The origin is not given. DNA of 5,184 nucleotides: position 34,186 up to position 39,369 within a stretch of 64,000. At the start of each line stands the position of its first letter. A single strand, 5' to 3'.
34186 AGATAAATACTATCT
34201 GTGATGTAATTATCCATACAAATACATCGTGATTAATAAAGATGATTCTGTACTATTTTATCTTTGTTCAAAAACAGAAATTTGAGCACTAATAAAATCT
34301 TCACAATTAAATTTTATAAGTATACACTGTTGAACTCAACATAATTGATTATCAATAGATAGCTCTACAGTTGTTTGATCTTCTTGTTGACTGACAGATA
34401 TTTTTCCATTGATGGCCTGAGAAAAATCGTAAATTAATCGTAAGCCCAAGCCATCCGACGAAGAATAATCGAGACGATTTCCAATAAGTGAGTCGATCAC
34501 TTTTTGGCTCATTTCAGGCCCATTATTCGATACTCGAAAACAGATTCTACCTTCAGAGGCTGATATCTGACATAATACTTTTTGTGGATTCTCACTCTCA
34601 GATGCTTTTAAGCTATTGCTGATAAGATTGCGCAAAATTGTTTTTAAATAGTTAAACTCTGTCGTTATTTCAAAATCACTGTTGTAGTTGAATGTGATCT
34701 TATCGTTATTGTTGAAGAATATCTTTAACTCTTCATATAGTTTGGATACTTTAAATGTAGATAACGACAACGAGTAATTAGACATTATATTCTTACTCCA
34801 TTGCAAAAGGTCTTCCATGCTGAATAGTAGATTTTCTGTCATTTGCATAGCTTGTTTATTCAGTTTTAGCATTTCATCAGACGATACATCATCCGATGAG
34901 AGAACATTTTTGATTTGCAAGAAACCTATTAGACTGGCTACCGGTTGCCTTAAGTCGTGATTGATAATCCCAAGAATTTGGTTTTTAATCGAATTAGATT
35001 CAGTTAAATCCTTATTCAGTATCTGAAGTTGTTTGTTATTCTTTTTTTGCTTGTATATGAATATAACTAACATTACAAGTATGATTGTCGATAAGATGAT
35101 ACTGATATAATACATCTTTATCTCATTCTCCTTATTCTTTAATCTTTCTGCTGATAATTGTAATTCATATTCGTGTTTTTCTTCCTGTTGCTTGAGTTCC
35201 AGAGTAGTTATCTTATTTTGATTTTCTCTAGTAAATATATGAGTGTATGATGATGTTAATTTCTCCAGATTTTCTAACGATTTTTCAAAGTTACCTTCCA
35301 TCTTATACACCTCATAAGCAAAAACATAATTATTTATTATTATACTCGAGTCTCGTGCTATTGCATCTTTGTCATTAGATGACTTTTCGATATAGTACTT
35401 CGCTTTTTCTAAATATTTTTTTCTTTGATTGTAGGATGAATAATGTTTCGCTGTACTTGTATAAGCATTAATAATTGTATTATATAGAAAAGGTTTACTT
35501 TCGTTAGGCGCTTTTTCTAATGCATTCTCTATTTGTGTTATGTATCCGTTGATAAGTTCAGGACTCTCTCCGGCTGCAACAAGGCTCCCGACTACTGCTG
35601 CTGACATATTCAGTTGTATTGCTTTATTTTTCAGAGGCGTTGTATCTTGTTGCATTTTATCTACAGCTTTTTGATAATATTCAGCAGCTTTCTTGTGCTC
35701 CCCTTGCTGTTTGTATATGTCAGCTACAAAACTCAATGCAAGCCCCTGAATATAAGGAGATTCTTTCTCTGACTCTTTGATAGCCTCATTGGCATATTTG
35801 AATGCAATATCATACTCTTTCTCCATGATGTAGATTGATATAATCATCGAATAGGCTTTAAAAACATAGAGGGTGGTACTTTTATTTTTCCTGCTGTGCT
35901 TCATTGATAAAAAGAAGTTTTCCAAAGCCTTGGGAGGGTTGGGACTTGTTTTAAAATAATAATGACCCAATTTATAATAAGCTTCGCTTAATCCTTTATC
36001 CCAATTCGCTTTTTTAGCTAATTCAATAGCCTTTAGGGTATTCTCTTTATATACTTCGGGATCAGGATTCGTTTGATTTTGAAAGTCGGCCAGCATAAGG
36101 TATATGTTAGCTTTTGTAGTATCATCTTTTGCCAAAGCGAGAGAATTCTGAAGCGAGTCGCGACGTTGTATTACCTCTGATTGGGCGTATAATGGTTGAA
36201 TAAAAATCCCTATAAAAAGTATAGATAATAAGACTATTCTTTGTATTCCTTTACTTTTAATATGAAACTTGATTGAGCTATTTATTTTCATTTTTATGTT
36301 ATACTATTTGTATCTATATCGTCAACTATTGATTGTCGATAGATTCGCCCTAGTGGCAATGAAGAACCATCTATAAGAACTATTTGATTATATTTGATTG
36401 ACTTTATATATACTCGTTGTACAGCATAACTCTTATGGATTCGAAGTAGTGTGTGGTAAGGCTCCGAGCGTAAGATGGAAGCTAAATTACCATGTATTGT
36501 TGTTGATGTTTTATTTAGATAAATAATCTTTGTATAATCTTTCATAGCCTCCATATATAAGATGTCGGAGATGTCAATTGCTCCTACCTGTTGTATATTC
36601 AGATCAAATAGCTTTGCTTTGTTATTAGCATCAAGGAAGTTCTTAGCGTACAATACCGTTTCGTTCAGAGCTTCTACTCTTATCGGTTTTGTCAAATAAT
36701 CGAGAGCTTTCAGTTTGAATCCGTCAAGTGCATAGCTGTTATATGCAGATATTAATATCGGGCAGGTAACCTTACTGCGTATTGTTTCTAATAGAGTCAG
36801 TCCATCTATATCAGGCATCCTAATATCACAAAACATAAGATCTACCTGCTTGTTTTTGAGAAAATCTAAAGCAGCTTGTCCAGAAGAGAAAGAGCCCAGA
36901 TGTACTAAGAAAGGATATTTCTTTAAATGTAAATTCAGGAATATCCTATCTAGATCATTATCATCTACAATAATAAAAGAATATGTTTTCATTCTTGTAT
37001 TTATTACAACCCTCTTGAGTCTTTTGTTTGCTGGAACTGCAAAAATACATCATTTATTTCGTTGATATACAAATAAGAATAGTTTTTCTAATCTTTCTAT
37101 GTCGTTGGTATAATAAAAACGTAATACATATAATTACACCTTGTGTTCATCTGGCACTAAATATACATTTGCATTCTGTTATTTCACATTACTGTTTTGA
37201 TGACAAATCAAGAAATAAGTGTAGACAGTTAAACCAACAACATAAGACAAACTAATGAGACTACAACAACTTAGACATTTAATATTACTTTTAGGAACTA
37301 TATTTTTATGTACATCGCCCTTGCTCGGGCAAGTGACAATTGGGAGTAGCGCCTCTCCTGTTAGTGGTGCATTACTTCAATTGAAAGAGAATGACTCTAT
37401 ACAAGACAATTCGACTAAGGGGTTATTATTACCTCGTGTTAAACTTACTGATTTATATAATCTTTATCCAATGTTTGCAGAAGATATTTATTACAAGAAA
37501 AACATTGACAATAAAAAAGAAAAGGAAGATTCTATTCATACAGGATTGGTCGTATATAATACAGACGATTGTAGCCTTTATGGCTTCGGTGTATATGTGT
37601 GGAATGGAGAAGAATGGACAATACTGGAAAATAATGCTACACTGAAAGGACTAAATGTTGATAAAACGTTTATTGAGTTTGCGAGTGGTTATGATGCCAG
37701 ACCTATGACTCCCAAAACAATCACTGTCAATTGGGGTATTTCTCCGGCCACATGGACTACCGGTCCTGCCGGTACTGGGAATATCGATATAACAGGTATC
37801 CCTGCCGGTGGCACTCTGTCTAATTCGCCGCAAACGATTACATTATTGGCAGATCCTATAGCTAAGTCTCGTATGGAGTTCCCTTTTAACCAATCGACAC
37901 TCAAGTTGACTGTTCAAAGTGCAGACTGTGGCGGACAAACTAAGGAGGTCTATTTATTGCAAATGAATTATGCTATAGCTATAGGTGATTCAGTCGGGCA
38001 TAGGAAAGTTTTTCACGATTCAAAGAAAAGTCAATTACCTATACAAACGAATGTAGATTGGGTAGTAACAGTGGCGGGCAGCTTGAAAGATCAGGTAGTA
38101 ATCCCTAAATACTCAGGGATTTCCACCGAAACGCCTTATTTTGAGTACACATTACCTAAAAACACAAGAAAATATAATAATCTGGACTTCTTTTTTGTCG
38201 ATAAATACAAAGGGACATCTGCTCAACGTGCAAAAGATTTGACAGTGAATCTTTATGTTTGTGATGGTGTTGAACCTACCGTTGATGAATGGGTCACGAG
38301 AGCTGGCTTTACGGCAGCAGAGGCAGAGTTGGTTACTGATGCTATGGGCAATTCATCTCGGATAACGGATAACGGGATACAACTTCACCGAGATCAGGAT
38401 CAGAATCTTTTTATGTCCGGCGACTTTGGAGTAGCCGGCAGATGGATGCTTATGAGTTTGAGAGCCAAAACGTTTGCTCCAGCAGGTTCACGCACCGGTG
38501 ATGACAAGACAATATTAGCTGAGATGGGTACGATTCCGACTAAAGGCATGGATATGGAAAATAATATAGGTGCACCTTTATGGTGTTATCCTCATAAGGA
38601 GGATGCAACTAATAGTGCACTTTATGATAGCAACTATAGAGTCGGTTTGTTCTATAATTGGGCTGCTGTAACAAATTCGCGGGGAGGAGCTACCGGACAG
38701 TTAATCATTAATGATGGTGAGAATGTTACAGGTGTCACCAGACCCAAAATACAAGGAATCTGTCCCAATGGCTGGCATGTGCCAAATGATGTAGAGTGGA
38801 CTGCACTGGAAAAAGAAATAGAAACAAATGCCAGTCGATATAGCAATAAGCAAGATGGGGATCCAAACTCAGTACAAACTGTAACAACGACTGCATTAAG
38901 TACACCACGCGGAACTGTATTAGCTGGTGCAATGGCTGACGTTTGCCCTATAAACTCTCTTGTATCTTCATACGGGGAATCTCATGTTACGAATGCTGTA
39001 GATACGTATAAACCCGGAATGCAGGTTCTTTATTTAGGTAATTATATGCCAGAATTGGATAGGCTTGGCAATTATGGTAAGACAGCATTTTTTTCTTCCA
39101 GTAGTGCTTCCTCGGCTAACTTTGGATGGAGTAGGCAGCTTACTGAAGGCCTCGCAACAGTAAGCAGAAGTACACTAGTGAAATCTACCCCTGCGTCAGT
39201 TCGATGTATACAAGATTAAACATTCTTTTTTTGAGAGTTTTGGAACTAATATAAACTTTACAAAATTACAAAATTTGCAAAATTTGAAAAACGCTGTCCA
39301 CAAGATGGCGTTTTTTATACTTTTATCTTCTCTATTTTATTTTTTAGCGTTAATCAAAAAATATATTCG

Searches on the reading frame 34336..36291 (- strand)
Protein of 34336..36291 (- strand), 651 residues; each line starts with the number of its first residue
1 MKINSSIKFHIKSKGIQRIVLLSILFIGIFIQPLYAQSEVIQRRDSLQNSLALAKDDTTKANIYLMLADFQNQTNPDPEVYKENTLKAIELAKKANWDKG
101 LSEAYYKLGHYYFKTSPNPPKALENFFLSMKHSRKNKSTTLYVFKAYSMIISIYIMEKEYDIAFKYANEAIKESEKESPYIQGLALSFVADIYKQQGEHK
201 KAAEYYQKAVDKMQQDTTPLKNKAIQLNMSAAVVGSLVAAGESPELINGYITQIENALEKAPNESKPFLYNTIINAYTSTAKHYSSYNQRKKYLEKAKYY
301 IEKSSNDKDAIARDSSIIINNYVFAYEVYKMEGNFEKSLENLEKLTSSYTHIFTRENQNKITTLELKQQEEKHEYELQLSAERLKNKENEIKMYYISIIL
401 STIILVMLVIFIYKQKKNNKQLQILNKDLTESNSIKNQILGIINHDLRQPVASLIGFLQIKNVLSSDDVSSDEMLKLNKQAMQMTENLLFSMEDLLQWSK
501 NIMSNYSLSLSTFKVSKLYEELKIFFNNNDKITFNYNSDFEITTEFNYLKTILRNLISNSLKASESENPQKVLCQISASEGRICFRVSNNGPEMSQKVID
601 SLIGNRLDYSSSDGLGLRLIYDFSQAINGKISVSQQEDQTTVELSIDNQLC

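Call 7: search_protein_families(library=pfam, proteins=[window:34336-36291:-], max_evalue=0.0001)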
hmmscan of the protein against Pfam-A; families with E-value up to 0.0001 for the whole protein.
window:34336-36291:- (651 aa): 2 families
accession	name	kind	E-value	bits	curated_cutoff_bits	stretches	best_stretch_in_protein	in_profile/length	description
PF02518.31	HATPase_c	-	3.1e-12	47.3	26.4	1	549-647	6-108/111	Histidine kinase-, DNA gyrase B-, and HSP90-like ATPase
PF13424.12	TPR_12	-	8.8e-08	32.7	30.1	1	144-212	3-74/77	Tetratricopeptide repeat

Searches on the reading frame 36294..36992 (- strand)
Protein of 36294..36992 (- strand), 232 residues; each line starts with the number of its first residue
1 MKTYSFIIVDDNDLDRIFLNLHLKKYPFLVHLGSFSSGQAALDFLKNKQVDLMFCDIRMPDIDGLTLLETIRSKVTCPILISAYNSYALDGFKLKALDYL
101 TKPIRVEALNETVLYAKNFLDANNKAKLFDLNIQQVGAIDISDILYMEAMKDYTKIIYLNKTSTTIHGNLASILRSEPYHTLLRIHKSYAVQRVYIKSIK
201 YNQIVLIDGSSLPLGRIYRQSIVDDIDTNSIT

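Call 7: search_protein_families(library=pfam, proteins=[window:36294-36992:-], max_evalue=0.0001)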
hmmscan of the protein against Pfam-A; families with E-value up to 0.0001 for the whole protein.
window:36294-36992:- (232 aa): 2 families
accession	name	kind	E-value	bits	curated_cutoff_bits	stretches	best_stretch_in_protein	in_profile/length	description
PF00072.30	Response_reg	-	9.3e-21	74.5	30.2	1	7-113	2-110/111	Response regulator receiver domain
PF04397.21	LytTR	-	1.5e-11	44.8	22.6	1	138-222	5-93/98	LytTr DNA-binding domain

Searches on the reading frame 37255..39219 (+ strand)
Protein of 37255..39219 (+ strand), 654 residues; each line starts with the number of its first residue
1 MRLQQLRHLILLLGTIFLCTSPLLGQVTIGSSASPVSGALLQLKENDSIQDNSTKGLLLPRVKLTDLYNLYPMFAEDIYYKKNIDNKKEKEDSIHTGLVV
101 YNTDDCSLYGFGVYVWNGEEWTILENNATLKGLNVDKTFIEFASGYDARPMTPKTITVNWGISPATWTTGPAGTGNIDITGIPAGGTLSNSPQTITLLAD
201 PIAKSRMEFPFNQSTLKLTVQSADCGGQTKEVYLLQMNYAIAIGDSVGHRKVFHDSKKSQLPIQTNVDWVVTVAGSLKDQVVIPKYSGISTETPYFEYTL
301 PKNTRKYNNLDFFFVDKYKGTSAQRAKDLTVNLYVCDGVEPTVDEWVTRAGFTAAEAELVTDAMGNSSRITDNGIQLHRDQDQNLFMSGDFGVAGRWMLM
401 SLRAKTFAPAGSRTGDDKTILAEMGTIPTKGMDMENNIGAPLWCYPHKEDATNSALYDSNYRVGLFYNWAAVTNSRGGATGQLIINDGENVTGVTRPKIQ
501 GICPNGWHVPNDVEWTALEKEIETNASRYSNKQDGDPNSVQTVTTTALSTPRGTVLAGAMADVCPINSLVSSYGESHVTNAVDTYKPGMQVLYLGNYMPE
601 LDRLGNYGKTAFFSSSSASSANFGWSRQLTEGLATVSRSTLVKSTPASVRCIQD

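Call 7: search_protein_families(library=pfam, proteins=[window:37255-39219:+], max_evalue=0.0001)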
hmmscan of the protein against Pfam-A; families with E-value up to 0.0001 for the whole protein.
window:37255-39219:+ (654 aa): 1 family
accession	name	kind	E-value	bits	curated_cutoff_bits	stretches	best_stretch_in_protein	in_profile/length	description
PF09603.15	Fib_succ_major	-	4e-15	57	33.9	1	397-653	8-187/187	Fibrobacter succinogenes major domain (Fib_succ_major)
